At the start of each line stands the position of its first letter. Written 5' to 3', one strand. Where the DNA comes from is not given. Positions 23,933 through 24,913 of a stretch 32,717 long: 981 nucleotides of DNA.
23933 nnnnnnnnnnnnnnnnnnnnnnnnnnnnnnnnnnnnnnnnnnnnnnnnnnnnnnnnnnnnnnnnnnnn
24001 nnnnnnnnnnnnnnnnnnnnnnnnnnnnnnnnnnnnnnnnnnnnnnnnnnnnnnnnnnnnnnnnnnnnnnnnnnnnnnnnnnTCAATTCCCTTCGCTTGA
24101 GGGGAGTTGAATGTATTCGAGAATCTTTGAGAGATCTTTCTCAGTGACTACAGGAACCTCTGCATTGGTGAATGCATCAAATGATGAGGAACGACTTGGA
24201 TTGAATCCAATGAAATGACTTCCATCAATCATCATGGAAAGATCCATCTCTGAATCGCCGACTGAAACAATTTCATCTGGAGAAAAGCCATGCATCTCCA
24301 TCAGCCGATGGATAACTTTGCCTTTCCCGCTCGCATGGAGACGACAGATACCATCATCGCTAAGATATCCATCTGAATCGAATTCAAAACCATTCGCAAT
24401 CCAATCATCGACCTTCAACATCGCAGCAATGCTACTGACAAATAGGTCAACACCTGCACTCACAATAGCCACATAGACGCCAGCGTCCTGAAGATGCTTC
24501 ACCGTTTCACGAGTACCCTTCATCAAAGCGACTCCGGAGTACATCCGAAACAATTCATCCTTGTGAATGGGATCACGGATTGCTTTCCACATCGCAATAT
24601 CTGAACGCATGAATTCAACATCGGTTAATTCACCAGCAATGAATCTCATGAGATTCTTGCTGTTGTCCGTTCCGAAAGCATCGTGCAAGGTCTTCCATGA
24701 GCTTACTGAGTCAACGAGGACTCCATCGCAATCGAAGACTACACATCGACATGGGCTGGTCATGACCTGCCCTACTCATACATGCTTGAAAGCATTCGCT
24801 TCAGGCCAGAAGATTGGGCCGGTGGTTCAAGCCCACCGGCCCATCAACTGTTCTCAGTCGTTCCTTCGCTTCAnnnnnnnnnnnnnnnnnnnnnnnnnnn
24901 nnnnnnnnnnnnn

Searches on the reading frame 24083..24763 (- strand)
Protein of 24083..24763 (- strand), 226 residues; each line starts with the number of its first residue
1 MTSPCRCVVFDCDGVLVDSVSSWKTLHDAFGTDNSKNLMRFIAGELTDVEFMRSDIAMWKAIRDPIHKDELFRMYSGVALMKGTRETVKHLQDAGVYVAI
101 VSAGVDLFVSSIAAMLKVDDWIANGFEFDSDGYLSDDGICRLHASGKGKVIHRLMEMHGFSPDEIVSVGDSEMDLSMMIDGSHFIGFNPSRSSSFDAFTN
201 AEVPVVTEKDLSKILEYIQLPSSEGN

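Call 8: search_protein_families(library=pfam, proteins=[window:24083-24763:-], max_evalue=0.001)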
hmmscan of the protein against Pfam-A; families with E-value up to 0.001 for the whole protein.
window:24083-24763:- (226 aa): 4 families
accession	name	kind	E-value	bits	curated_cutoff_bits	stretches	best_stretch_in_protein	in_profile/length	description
PF12710.13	HAD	-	1.1e-15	59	27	1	8-178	1-188/189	haloacid dehalogenase-like hydrolase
PF00702.32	Hydrolase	-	1.5e-13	52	26.4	1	6-178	2-187/191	haloacid dehalogenase-like hydrolase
PF13419.12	HAD_2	-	4.7e-08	33.8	23.8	1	8-106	1-106/178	Haloacid dehalogenase-like hydrolase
PF08282.18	Hydrolase_3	-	4.6e-06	27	20.9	0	147-178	188-219/255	haloacid dehalogenase-like hydrolase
